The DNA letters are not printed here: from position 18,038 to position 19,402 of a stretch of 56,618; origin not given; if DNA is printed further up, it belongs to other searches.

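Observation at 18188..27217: GntR-headed operon pairing a dihydropyrimidinase/hydantoinase-like hydrolase with a RutA-like oxygenase and a peptide-type ABC importer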

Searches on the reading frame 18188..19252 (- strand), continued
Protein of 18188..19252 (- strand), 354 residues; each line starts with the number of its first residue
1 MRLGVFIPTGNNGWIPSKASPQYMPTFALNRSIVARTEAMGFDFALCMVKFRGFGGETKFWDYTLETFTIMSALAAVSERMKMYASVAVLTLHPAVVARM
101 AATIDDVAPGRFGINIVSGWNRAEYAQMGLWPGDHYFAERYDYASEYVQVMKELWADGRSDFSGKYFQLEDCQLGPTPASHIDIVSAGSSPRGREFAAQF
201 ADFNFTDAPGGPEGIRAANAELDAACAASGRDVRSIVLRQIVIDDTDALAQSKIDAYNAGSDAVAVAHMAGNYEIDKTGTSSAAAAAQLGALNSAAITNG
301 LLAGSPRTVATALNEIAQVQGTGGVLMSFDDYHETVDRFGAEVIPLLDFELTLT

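Call 32: search_protein_families(library=pfam, proteins=[L022:11080-12624:+, L022:12644-13681:+, L022:13681-15111:+, L022:15113-16528:+, L022:3397-4173:+, L022:4239-5123:+, L022:5460-7025:+, L022:7431-8444:-, L022:16274-17815:-, L022:17979-19568:-], max_evalue=0.001)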
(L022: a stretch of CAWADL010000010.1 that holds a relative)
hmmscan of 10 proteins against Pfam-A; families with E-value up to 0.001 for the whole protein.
L022:11080-12624:+ (514 aa): 1 family
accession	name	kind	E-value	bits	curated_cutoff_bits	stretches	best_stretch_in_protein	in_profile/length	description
PF01425.27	Amidase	-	2.8e-94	317.1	27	1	75-492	1-445/445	Amidase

L022:12644-13681:+ (345 aa): 2 families
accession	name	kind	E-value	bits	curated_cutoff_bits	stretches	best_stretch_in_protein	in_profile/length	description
PF02492.25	cobW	-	8.3e-39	133.5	20.7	1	10-186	1-176/180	CobW/HypB/UreG, nucleotide-binding domain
PF07683.19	CobW_C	-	4.7e-17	62.1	22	1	224-316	1-91/94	Cobalamin synthesis protein cobW C-terminal domain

L022:13681-15111:+ (476 aa): 3 families
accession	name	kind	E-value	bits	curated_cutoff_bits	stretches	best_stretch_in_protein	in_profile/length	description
PF01979.26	Amidohydro_1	-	2e-21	77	25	1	53-445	1-344/345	Amidohydrolase family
PF07969.17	Amidohydro_3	-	7.1e-15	55.9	29.7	2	366-445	404-470/472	Amidohydrolase family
PF00449.26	Urease_alpha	-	5.5e-05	23.9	23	1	2-37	66-101/121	Urease alpha-subunit, N-terminal domain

L022:15113-16528:+ (471 aa): 1 family
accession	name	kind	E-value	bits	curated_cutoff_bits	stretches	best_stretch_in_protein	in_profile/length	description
PF01425.27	Amidase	-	1.6e-88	298.2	27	1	31-451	1-444/445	Amidase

L022:3397-4173:+ (258 aa): 0 families

L022:4239-5123:+ (294 aa): 0 families

L022:5460-7025:+ (521 aa): 1 family
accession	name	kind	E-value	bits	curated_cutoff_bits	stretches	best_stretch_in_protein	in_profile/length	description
PF00005.33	ABC_tran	-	2e-14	54.8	25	1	384-496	2-112/137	ABC transporter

L022:7431-8444:- (337 aa): 2 families
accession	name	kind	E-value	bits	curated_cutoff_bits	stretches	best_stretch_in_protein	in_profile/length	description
PF03466.25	LysR_substrate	-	9.1e-27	94.2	28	1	89-287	2-205/209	LysR substrate binding domain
PF00126.33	HTH_1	-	3.4e-20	72.2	26.6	1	7-64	1-58/60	Bacterial regulatory helix-turn-helix protein, lysR family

L022:16274-17815:- (513 aa): 0 families

L022:17979-19568:- (529 aa): 2 families
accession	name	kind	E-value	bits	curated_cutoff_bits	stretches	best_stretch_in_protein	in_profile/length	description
PF00005.33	ABC_tran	-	5.9e-35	121.3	25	2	31-188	1-136/137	ABC transporter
PF13304.12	AAA_21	-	1.2e-10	42.4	27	0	44-66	2-24/304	AAA domain, putative AbiEii toxin, Type IV TA system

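Call 34: search_protein_families(library=pfam, proteins=[L008:90-1103:+, L008:536-1954:-, L008:11069-12337:-, L008:12255-14225:-, L008:12606-13700:+, L008:15098-16297:+, L008:17327-18235:-, L008:18691-19959:-, L008:19683-20780:-, L008:1138-2664:+], max_evalue=0.001)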
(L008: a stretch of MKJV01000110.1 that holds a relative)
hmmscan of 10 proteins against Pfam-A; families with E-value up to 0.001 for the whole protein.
L008:90-1103:+ (337 aa): 0 families

L008:536-1954:- (472 aa): 0 families

L008:11069-12337:- (422 aa): 0 families

L008:12255-14225:- (656 aa): 1 family
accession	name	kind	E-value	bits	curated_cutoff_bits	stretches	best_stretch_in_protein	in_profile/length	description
PF00557.29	Peptidase_M24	-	7.4e-05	23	23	0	115-229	111-208/208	Metallopeptidase family M24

L008:12606-13700:+ (364 aa): 2 families
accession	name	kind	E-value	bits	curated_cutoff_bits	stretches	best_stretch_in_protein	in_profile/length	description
PF00926.24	DHBP_synthase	-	1.8e-38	132.4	26.4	1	38-134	95-191/191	3,4-dihydroxy-2-butanone 4-phosphate synthase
PF13280.12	WYL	-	3.3e-07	30.6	21.8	1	138-166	42-70/70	WYL domain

L008:15098-16297:+ (399 aa): 0 families

L008:17327-18235:- (302 aa): 3 families
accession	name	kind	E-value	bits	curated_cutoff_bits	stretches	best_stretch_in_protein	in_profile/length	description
PF07859.19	Abhydrolase_3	-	2e-44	152.3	25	1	72-273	1-208/210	alpha/beta hydrolase fold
PF10340.15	Say1_Mug180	-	1.3e-11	44.4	21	1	69-190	122-253/374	Steryl acetyl hydrolase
PF20434.5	BD-FAE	-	4.9e-08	33.2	26.8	1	68-157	12-109/215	BD-FAE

L008:18691-19959:- (422 aa): 9 families
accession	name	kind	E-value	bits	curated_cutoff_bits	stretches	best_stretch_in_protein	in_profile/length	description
PF07992.20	Pyr_redox_2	-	2.5e-09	37.4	26.1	1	103-219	2-119/291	Pyridine nucleotide-disulphide oxidoreductase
PF01266.30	DAO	-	7.6e-08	32.7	27.9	1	103-131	1-29/353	FAD dependent oxidoreductase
PF05834.18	Lycopene_cycl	-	6.8e-07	29.1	23.4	0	103-132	1-32/380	Lycopene cyclase protein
PF00890.30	FAD_binding_2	-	1.4e-05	25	20.4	1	103-133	1-31/414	FAD binding domain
PF03486.20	HI0933_like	-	2.1e-05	24.6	50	1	103-133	2-32/244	HI0933-like protein Rossmann domain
PF13450.12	NAD_binding_8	-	4.6e-05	24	21.9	1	106-131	1-26/68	NAD(P)-binding Rossmann-like domain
PF01494.25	FAD_binding_3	-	5.8e-05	22.9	22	1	102-131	2-31/349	FAD binding domain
PF01946.23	Thi4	-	0.00011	21.9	26.2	1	101-132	17-49/235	Thi4 family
PF01262.27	AlaDh_PNT_C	-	0.00063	19.7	23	0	100-131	27-58/214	Alanine dehydrogenase/PNT, C-terminal domain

L008:19683-20780:- (365 aa): 0 families

L008:1138-2664:+ (508 aa): 2 families
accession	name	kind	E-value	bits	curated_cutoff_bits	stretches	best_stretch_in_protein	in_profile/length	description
PF07729.17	FCD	-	4.1e-20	72.9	24.3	1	350-474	1-124/125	FCD domain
PF00392.27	GntR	-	2.8e-08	33.7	27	1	291-329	26-64/64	Bacterial regulatory proteins, gntR family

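Call 50: find_encoding_contigs(protein=P0036, flank=10000, max_places=1)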
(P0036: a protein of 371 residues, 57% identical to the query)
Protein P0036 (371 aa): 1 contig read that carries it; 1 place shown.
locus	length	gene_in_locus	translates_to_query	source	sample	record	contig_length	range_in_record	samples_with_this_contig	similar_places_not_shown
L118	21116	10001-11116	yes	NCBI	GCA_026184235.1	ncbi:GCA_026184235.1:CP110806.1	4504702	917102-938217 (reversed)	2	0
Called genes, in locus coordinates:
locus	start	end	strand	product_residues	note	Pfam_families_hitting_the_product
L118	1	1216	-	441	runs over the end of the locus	PF03446:NAD_binding_2 (faint), PF03721:UDPG_MGDP_dh_N, PF03807:F420_oxidored (faint), PF00984:UDPG_MGDP_dh, PF03720:UDPG_MGDP_dh_C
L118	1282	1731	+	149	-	PF04892:VanZ-LLP1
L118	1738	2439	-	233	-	PF00392:GntR, PF07729:FCD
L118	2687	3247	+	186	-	PF01613:Flavin_Reduct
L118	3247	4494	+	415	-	PF01979:Amidohydro_1, PF07969:Amidohydro_3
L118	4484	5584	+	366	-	PF19300:BPD_transp_1_N, PF00528:BPD_transp_1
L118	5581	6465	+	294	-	PF00528:BPD_transp_1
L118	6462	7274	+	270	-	PF00005:ABC_tran, PF13304:AAA_21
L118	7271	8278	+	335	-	PF00005:ABC_tran, PF02463:SMC_N (weak), PF13304:AAA_21 (faint), PF08352:oligo_HPY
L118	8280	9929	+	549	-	PF00496:SBP_bac_5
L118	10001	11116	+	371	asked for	PF00296:Bac_luciferase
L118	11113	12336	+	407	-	PF07690:MFS_1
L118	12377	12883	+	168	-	PF03358:FMN_red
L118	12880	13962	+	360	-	PF03069:FmdA_AmdA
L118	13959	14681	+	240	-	PF06912:DUF1275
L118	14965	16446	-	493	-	PF00860:Xan_ur_permease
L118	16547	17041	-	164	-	PF00188:CAP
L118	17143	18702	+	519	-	PF02706:Wzz, PF10609:ParA, PF01656:CbiA, PF09140:MipZ, PF13614:AAA_31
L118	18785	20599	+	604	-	PF13727:CoA_binding_3, PF01073:3Beta_HSD, PF01370:Epimerase, PF02719:Polysacc_synt_2, PF04321:RmlD_sub_bind, PF08659:KR (weak), PF13460:NAD_binding_10 (weak), PF16363:GDP_Man_Dehyd, +2 more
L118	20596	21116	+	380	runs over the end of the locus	PF01041:DegT_DnrJ_EryC1, PF01212:Beta_elim_lyase (weak)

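Call 51: find_encoding_contigs(protein=P0056, flank=10000, max_places=1)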
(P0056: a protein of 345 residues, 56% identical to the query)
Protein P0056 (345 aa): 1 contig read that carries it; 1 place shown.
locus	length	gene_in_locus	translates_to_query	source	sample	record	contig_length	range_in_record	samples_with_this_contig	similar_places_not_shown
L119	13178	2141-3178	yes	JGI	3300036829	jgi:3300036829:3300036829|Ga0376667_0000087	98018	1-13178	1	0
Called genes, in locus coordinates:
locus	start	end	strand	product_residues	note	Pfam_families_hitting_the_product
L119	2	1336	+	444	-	?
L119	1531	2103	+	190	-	PF01613:Flavin_Reduct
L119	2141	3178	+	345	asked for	PF00296:Bac_luciferase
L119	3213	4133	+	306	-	PF01522:Polysacc_deac_1 (weak)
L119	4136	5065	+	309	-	-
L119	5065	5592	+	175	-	PF03358:FMN_red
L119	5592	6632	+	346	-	PF00296:Bac_luciferase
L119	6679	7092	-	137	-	-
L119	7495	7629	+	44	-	-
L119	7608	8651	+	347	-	PF00294:PfkB, PF08543:Phos_pyr_kin (weak)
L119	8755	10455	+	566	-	-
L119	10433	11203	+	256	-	PF01656:CbiA, PF06564:CBP_BcsQ (weak), PF09140:MipZ (faint), PF10609:ParA (weak), PF13614:AAA_31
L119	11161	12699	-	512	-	-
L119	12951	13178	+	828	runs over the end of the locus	PF25872:HTH_77 (weak), PF00196:GerE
